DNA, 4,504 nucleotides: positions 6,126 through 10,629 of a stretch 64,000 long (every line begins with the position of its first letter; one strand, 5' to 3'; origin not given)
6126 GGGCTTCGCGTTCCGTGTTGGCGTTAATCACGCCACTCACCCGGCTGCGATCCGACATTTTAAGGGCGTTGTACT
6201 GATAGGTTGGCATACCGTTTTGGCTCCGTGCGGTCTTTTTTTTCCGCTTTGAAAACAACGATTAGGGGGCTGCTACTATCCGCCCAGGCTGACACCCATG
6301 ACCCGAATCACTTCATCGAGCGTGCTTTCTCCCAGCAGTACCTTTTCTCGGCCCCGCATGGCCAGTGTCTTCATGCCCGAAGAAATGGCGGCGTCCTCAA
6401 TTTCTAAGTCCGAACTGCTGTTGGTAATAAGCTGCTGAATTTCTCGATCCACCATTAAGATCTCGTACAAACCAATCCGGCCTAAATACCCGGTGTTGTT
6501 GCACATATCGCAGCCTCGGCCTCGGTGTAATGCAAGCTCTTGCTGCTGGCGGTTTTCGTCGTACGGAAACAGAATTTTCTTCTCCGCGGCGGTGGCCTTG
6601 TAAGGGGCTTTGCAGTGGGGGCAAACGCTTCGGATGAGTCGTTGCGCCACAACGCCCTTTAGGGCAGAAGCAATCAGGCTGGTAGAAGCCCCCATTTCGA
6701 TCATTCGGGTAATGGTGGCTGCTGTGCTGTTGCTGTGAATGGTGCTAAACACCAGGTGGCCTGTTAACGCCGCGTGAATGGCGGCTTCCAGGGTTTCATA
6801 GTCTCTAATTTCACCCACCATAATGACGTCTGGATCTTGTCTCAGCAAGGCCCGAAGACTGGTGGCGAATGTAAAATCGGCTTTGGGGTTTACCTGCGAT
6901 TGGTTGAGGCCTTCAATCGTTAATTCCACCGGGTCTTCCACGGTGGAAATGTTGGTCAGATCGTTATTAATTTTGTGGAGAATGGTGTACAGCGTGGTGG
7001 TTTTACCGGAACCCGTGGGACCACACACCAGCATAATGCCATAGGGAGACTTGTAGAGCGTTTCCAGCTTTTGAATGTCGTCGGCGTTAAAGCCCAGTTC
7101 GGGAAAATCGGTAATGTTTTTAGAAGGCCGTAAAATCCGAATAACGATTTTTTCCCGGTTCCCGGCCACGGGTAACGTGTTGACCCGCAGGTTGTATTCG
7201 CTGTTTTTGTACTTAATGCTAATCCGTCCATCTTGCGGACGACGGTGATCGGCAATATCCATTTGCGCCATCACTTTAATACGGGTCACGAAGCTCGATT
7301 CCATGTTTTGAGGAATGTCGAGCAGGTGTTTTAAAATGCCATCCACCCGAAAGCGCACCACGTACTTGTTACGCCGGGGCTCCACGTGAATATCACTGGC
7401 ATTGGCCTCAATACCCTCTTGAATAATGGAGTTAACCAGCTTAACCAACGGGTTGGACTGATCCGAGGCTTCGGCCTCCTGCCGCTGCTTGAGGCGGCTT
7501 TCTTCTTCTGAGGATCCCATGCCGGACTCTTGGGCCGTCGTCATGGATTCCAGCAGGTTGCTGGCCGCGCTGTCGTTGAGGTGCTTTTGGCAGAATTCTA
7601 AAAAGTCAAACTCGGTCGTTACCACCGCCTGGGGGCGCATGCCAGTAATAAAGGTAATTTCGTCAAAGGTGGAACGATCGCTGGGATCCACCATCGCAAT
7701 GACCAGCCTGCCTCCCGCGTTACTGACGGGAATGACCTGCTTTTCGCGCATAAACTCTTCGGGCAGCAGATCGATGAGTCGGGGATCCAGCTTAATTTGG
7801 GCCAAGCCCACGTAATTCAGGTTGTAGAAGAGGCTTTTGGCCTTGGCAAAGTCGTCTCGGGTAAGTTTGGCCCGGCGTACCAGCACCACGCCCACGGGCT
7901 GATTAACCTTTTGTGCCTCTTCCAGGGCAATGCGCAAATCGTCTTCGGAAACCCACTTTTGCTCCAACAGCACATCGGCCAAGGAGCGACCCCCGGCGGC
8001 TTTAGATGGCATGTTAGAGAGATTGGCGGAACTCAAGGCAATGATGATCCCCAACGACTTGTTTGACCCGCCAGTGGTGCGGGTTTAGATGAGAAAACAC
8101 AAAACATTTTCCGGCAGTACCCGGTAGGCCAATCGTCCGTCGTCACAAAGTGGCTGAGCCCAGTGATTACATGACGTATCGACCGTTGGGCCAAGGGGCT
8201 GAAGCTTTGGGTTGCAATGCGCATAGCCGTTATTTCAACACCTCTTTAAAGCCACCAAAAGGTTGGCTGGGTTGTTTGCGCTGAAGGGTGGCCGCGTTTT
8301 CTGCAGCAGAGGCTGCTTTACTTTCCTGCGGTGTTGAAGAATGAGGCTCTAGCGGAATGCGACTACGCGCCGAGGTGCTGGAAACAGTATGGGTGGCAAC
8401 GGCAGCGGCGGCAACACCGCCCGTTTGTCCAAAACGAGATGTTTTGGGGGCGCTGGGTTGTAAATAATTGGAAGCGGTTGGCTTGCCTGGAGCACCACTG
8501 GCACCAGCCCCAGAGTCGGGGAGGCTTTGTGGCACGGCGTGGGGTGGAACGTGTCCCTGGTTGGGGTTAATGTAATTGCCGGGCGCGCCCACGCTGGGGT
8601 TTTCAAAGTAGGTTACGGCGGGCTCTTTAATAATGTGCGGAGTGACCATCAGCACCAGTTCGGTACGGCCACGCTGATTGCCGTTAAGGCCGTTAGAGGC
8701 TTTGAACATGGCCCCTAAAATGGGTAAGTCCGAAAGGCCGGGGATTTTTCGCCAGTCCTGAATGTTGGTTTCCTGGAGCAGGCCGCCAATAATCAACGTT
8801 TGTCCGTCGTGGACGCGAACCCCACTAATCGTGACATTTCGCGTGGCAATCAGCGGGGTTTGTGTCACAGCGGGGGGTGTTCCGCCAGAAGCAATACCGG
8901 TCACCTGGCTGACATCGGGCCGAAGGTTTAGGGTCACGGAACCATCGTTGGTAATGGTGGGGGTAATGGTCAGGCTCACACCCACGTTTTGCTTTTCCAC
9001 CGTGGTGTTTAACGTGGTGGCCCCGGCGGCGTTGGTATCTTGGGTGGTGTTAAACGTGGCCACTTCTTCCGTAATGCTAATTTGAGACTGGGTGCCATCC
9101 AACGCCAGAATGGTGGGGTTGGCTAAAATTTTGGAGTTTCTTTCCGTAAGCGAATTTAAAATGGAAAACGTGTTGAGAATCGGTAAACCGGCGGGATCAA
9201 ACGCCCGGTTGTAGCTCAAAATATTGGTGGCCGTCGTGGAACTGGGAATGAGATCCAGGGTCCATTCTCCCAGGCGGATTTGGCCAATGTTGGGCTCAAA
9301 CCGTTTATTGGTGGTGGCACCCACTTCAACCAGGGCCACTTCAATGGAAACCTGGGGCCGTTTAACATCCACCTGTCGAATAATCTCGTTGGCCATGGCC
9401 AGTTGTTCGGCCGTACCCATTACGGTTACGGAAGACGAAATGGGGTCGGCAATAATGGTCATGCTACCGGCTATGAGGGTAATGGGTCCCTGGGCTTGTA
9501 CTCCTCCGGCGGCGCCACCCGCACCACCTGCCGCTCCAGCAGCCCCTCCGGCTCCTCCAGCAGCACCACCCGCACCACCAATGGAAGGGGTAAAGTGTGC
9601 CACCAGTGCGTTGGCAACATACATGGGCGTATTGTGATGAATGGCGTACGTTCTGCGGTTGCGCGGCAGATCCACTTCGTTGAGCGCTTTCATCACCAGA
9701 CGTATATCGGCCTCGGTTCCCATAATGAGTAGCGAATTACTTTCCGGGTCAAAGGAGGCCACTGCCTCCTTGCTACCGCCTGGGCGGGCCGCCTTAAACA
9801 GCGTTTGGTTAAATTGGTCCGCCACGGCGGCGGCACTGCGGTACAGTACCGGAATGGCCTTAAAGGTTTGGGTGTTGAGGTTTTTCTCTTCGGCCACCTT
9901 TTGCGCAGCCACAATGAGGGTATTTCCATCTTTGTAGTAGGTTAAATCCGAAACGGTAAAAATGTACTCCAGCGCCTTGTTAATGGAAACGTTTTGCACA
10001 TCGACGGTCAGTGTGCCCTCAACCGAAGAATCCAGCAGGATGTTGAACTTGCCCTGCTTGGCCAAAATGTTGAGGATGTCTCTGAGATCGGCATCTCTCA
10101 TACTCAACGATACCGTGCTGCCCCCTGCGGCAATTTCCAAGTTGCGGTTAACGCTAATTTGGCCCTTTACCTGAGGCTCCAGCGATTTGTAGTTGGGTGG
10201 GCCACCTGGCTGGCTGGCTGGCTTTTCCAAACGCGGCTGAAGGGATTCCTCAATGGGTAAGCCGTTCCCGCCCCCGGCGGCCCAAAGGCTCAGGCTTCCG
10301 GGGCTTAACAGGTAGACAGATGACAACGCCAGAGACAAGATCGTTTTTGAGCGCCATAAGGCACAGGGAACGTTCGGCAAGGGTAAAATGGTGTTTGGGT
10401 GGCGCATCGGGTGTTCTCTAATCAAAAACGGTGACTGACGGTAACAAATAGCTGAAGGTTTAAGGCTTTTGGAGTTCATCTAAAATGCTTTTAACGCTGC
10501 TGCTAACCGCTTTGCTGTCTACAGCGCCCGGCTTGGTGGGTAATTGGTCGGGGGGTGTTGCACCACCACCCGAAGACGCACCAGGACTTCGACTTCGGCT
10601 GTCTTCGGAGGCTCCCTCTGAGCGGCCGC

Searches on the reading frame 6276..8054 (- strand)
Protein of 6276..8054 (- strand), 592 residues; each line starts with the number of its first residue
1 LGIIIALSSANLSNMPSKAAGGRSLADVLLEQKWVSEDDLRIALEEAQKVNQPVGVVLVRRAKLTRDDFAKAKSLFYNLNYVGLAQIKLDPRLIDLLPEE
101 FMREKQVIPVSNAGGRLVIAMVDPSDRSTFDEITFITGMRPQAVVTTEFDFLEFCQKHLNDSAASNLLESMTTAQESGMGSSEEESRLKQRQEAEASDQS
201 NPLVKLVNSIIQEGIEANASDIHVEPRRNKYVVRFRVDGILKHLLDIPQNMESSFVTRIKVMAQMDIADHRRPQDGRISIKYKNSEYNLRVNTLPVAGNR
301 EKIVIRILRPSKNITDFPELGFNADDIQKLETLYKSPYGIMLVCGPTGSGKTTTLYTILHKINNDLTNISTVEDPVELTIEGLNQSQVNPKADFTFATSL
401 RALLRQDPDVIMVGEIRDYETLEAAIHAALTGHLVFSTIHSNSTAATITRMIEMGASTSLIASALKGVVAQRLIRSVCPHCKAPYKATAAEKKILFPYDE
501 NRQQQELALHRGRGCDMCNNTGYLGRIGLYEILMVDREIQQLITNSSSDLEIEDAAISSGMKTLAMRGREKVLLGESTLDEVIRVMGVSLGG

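Call 6: search_protein_families(library=pfam, proteins=[window:6276-8054:-])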
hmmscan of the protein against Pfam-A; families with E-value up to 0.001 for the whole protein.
window:6276-8054:- (592 aa): 3 families
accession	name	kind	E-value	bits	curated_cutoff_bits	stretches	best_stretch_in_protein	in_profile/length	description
PF00437.27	T2SSE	-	8.9e-131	436.3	24.9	1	198-584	3-370/370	Type II/IV secretion system protein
PF05157.20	MshEN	-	1.2e-20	73.7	23.1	1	77-161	1-86/90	MshEN domain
PF13401.12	AAA_22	-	0.00027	21.7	27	1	338-384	5-33/130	AAA domain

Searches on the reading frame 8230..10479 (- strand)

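Call 6: search_protein_families(library=pfam, proteins=[window:8230-10479:-])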
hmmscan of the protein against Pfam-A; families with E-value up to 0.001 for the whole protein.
window:8230-10479:- (749 aa): 4 families
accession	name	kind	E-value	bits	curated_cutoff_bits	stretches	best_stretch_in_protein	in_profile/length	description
PF00263.26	Secretin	-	7.2e-40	136.8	27.5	1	446-618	5-169/169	Bacterial type II and III secretion system protein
PF03958.22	Secretin_N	-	9.1e-15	55.1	28.2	2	208-274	3-68/69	Bacterial type II/III secretion system short domain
PF07660.19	STN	-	9.5e-09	35.4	28.4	1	145-192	1-51/52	Secretin and TonB N terminus short domain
PF21305.2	type_II_gspD_N0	-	0.00031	21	27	0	126-163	2-40/71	GspD-like, N0 domain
